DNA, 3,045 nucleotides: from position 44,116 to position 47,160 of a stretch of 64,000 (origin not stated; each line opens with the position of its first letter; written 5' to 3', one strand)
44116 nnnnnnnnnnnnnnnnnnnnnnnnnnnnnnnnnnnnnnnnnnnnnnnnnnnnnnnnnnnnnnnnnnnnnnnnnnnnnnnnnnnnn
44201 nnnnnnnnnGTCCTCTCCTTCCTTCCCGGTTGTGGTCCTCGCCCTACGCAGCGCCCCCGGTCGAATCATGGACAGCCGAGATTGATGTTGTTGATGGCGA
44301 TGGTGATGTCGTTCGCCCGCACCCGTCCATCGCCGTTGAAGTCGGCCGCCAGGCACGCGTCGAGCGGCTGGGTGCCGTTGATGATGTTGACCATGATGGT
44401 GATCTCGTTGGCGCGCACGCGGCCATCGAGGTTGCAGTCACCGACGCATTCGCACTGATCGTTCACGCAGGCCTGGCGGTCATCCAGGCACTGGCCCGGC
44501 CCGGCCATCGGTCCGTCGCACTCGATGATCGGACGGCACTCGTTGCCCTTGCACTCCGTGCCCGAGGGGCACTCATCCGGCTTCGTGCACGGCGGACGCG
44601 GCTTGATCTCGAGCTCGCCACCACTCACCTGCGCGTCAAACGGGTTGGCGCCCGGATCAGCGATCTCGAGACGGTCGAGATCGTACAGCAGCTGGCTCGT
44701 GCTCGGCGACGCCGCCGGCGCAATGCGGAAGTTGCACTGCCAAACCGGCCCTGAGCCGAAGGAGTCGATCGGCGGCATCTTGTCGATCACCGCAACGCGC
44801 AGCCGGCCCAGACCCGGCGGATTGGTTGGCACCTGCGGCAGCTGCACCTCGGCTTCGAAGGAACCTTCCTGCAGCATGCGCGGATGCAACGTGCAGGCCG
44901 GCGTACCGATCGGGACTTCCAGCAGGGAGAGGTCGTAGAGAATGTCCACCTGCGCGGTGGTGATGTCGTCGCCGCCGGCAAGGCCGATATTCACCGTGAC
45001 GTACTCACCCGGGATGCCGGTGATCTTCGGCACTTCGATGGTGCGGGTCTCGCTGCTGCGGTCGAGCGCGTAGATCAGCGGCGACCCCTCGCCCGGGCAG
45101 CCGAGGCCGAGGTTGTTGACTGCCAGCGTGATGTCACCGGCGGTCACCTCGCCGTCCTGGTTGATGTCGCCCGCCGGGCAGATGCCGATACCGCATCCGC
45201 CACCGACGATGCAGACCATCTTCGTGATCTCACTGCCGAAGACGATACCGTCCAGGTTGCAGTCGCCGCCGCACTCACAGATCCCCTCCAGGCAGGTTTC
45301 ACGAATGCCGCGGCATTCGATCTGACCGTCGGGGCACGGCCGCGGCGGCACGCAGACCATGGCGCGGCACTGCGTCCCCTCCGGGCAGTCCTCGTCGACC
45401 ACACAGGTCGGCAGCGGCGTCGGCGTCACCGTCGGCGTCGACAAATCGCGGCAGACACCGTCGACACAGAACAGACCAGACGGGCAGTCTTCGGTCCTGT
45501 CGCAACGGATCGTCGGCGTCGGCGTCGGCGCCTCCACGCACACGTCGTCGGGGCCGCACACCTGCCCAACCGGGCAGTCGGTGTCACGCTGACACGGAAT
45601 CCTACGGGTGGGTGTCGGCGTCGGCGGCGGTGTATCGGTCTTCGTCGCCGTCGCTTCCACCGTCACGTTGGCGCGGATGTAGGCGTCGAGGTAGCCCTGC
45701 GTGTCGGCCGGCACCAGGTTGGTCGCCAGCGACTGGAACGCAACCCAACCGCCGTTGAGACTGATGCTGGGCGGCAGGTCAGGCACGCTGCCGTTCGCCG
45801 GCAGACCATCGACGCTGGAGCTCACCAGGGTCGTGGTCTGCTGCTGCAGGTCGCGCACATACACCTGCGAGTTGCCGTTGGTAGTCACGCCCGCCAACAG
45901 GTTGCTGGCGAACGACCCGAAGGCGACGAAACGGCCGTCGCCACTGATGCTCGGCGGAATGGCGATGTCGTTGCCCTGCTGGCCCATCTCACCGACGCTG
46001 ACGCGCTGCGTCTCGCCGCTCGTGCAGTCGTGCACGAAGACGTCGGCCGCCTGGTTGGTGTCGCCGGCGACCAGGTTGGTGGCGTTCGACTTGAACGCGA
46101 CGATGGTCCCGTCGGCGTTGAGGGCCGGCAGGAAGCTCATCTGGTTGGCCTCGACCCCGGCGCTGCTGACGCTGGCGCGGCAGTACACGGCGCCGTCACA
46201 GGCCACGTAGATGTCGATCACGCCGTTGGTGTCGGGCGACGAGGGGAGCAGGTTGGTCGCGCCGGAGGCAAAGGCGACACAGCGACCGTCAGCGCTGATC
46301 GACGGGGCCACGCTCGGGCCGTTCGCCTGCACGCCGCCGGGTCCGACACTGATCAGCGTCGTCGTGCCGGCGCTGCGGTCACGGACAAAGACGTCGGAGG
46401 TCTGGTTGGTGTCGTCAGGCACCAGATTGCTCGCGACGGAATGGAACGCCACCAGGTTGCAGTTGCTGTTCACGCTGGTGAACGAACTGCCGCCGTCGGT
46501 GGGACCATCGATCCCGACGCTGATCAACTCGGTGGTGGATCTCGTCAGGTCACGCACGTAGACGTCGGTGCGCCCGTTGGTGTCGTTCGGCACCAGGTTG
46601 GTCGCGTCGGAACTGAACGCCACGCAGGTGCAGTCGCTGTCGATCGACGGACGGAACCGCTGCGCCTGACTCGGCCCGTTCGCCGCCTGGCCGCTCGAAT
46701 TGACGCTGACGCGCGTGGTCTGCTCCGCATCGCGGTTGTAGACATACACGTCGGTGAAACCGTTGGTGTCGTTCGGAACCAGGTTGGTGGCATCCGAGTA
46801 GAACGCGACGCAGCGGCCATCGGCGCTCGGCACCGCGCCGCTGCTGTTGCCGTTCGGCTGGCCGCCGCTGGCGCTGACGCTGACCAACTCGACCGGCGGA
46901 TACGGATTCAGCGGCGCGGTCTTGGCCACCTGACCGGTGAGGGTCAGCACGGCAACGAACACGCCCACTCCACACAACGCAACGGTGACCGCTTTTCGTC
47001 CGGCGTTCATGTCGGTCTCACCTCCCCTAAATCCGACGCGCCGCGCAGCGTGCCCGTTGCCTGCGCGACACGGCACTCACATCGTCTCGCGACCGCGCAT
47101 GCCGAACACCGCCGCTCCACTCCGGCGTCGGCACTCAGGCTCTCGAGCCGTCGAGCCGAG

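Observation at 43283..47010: Putative cohesin-dockerin cell-surface assembly outside a cellulosome context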

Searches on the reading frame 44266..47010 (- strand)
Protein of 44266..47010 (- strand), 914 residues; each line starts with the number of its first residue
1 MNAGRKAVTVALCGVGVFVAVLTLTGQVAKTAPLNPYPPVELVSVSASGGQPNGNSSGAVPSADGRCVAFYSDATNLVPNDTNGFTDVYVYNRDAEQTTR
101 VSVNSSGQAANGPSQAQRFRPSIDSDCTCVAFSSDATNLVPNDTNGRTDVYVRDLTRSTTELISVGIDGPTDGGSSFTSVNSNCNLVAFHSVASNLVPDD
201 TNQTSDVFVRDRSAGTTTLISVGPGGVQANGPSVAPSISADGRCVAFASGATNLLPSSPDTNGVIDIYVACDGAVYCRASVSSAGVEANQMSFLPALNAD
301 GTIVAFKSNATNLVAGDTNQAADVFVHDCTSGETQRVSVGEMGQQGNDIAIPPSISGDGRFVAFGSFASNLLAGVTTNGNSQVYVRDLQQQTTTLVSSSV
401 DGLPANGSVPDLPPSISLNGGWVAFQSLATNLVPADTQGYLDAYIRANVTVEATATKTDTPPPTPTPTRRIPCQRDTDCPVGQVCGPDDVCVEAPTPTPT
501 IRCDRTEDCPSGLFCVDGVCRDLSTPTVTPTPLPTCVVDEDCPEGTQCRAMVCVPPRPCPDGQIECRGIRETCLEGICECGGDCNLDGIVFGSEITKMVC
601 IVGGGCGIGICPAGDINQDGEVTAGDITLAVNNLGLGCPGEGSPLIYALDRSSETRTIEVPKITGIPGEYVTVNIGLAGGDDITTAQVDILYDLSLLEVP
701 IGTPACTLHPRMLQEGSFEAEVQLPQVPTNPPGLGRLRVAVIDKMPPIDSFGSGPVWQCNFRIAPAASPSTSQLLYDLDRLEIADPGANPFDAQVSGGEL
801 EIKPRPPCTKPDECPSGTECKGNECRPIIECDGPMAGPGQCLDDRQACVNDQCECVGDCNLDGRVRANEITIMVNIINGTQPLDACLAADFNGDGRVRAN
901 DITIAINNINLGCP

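Call 3: search_protein_families(library=pfam, proteins=[window:44266-47010:-], max_evalue=1)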
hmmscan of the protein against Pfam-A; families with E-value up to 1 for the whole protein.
window:44266-47010:- (914 aa): 6 families
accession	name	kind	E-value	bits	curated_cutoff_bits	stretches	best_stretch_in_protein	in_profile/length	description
PF00404.24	Dockerin_1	-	2.6e-11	44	22.9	2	857-910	2-57/57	Dockerin type I domain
PF07676.18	PD40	-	1.6e-05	25.2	20.9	1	231-269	9-38/38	WD40-like Beta Propeller Repeat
PF23416.1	DUF7107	-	0.00023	21.9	24.6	1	472-520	1-46/48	Domain of unknown function (DUF7107)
PF00963.24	Cohesin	-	0.0037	17.9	24.1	1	658-699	3-46/139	Cohesin domain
PF01683.23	EB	-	0.0056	17.2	24.3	2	535-563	21-45/52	EB module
PF00168.36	C2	-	0.1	13.3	22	0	429-459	10-40/104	C2 domain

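Call 4: search_protein_families(library=ncbifam, proteins=[window:44266-47010:-], max_evalue=1)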
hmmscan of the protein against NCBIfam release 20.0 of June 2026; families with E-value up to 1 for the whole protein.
window:44266-47010:- (914 aa): 4 families
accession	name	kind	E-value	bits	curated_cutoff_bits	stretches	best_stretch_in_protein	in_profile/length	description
TIGR02171.1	Fb_sc_TIGR02171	subfamily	8.1e-07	27.4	544.35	2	352-400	354-396/912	TIGR02171 family lipoprotein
NF053518.1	DipepPtdsDpp5Prph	equivalog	0.00042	19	900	1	296-398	201-294/655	dipeptidyl-peptidase Dpp5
TIGR02800.1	propeller_TolB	equivalog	0.0079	15.2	343.15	1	231-389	279-409/418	Tol-Pal system beta propeller repeat protein TolB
NF049990.1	CellobisidaseCelK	equivalog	0.013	13.7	1700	1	855-904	828-877/889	cellulose 1,4-beta-cellobiosidase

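Call 7: find_homologous_proteins(query=window:44266-47010:-)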
Query window:44266-47010:- (914 aa): 7997 proteins with E <= 0.001 among 8000 candidates; the best 120 are listed.
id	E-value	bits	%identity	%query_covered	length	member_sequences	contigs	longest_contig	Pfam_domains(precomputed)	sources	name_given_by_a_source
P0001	0.0e+0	1906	92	100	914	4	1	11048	PF26549.1,PF00404.25,PF07676.19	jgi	jgi:Tol biopolymer transport system component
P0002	0.0e+0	1716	83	100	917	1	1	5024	PF26549.1,PF00404.25,PF07676.19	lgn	-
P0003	0.0e+0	1704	83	100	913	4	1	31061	PF26549.1,PF00404.25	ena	-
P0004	0.0e+0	1613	78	100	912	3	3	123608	PF26549.1,PF00404.25,PF07676.19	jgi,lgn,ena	-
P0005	0.0e+0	1594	77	100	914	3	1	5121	PF26549.1,PF00404.25,PF07676.19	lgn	-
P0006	0.0e+0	1585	76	100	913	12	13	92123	PF00404.25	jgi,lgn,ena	-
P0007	0.0e+0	1578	76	100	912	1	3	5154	PF26549.1,PF00404.25,PF07676.19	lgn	-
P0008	0.0e+0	1564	76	100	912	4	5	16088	PF00404.25,PF07676.19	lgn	-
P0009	0.0e+0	1555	76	100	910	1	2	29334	PF00404.25,PF07676.19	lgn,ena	-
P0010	0.0e+0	1553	76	100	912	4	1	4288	PF00404.25,PF07676.19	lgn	-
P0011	0.0e+0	1529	75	100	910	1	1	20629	PF00404.25,PF23416.2,PF07676.19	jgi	jgi:Tol biopolymer transport system component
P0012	0.0e+0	1528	75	100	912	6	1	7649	PF07676.19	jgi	jgi:Tol biopolymer transport system component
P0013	0.0e+0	1516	74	100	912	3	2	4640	PF00404.25,PF07676.19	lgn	-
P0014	0.0e+0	1501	73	100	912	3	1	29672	PF23416.2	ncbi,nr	ncbi:MAG TPA: Dickkopf N-terminal cysteine-rich domain-containing protein [Candidatus Dormibacteraeo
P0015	0.0e+0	1494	74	100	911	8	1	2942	PF07676.19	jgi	jgi:Tol biopolymer transport system component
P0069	5.0e-263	894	51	96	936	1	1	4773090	PF26549.1,PF00404.25,PF07676.19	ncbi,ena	-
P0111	2.3e-211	723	45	98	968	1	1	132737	PF26549.1,PF00963.25,PF07676.19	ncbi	ncbi:MAG: hypothetical protein ACHQ9S_08360 [Candidatus Binatia bacterium]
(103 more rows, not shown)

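Call 13: find_encoding_contigs(protein=P0069, flank=10000, max_places=2)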
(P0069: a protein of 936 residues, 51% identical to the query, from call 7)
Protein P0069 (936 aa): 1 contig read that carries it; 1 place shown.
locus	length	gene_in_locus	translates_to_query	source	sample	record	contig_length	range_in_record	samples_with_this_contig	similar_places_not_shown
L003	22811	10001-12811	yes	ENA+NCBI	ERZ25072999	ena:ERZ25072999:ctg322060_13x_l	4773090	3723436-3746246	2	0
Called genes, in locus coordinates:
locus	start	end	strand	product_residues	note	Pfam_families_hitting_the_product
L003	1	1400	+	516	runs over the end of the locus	PF00682:HMGL-like, PF22617:HCS_D2, PF08502:LeuA_dimer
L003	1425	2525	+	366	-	PF00180:Iso_dh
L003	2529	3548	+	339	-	PF01118:Semialdhyde_dh, PF02774:Semialdhyde_dhC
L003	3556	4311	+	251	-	PF01416:PseudoU_synth_1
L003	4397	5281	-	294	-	-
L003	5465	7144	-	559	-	PF02463:SMC_N, PF13476:AAA_23, PF13304:AAA_21 (faint)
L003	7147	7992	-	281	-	PF01513:NAD_kinase, PF20143:NAD_kinase_C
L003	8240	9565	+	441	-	PF01078:Mg_chelatase (faint), PF05496:RuvB_N, PF13191:AAA_16 (weak), PF00004:AAA, PF07728:AAA_5 (faint), PF13401:AAA_22 (faint), PF16193:AAA_assoc_2, PF12002:MgsA_C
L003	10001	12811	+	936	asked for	PF26549:Tricorn_N (faint), PF07676:PD40 (faint), PF00404:Dockerin_1 (faint)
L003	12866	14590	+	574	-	-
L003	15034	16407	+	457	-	PF00078:RVT_1, PF08388:GIIM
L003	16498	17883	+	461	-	PF03446:NAD_binding_2 (weak), PF03721:UDPG_MGDP_dh_N, PF00984:UDPG_MGDP_dh, PF03720:UDPG_MGDP_dh_C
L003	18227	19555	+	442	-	-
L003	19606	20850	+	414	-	-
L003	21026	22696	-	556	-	PF01642:MM_CoA_mutase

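Call 14: find_encoding_contigs(protein=P0111, flank=10000, max_places=2)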
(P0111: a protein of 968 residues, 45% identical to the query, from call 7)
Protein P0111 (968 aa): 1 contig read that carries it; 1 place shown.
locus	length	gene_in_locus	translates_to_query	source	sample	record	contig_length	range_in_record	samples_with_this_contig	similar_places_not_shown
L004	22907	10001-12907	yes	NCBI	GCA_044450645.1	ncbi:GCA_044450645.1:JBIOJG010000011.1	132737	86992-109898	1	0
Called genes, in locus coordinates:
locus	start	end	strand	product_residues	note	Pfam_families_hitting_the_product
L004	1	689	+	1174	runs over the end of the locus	PF02574:S-methyl_trans, PF00809:Pterin_bind, PF02607:B12-binding_2, PF02310:B12-binding, PF02965:Met_synt_B12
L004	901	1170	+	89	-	-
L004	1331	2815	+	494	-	PF00089:Trypsin, PF13365:Trypsin_2, PF00595:PDZ, PF13180:PDZ_2, PF17820:PDZ_6, PF00595:PDZ, PF13180:PDZ_2, PF17820:PDZ_6, +1 more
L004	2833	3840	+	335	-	PF02685:Glucokinase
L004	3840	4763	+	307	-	PF01791:DeoC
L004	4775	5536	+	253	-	PF01182:Glucosamine_iso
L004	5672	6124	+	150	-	PF00072:Response_reg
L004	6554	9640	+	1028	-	-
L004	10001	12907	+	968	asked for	PF00963:Cohesin (faint), PF07676:PD40 (faint), PF26549:Tricorn_N (faint)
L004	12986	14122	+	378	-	-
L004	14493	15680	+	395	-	-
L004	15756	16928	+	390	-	-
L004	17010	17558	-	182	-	PF01862:PvlArgDC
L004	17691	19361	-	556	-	PF01642:MM_CoA_mutase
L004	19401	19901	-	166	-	PF25973:BSH_CzcB (faint), PF00364:Biotin_lipoyl, PF25917:BSH_RND (weak)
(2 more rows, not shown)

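Call 30: find_related_loci(query=A2, collection=genome_contigs, flank=10000)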
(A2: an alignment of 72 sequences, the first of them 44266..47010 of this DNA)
Query A2 (914 aa) in genome_contigs; peptide patterns used: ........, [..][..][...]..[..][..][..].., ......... (x = any residue, [..] = any of these).
600 stretches matched a pattern (row limit reached: there are more); 502 encode a relative of the query (tblastn E <= 1e-3); the best 80 are kept; 80 distinct loci.
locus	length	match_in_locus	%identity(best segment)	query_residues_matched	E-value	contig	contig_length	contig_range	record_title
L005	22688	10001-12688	54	34-914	0e+0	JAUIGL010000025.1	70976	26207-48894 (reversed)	MAG: bacterium isolate Co_bin.149 NODE_3092_length_70976_cov_2.265184, whole genome shotgun sequence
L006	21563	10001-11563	42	1-554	2e-91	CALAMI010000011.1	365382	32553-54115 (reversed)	MAG: Candidatus Binatia bacterium isolate R1_Bin_MAXBIN__076_sub_1 genome assembly, contig: c_000003500411, whole genome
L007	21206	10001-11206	46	41-446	4e-89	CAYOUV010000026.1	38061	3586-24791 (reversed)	MAG TPA_asm: uncultured Anaerolineaceae bacterium isolate SRP214966_co3_42 genome assembly, contig: NODE_1002_length_380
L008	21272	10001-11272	46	41-446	5e-88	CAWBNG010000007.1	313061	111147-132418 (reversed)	MAG: uncultured Chloroflexia bacterium isolate MFD02416.bin.1.275 genome assembly, contig: contig_49388, whole genome sh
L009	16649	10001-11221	48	11-460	7e-87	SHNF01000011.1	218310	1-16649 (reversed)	MAG: Planctomycetota bacterium isolate Bin8 c_000000000020, whole genome shotgun sequence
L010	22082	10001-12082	50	37-446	6e-87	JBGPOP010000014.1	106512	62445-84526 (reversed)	MAG: Planctomycetota bacterium isolate OBJ_0618_7090110_189 k141_4573984_length_106512_cov_18.2757, whole genome shotgun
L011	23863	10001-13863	47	11-452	1e-85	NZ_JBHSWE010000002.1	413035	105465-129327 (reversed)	Marinobacterium aestuariivivens strain NBRC 111756 GCM70026904_1, whole genome shotgun sequence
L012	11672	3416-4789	45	12-454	7e-85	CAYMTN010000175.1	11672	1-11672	MAG TPA_asm: uncultured Anaerolineaceae bacterium isolate binchicken_co129_852 genome assembly, contig: NODE_17323_lengt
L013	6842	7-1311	44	40-480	1e-84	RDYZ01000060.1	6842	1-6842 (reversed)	MAG: Oscillatoriales cyanobacterium isolate PH2015_06S_54_30 PH2015_06S_scaffold_5157, whole genome shotgun sequence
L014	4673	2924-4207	47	15-446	2e-83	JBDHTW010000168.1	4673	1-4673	MAG: Geminicoccaceae bacterium isolate AS-MICRO-3CA.53 NODE_95001_length_4673_cov_13.336775, whole genome shotgun sequen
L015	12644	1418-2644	47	41-465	7e-83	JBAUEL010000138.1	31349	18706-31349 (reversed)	MAG: Dehalococcoidia bacterium isolate MFD13097_ilm_asm_bin20 k127_162289, whole genome shotgun sequence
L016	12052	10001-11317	49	40-460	2e-82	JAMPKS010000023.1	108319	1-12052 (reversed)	Microcoleus vaginatus GB1-A2 scaffold_23, whole genome shotgun sequence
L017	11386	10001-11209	45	43-503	3e-82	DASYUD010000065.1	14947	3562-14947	MAG TPA_asm: Gaiellaceae bacterium isolate SMAG_U4586 k141_2434741, whole genome shotgun sequence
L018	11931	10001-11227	47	38-449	5e-82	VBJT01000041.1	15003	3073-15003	MAG: Chloroflexi bacterium isolate CF_163 14_1009_09_30cm_scaffold_3380, whole genome shotgun sequence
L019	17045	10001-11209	46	43-460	1e-81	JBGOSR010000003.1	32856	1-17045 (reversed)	MAG: Gaiellaceae bacterium isolate OBJ_0618_7090110_182 k141_2733488_length_32856_cov_46.1353, whole genome shotgun sequ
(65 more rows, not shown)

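Call 52: search_protein_families(library=padloc, proteins=[window:44266-47010:-], max_evalue=1)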
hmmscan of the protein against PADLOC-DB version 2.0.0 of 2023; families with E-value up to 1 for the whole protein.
window:44266-47010:- (914 aa): 0 families
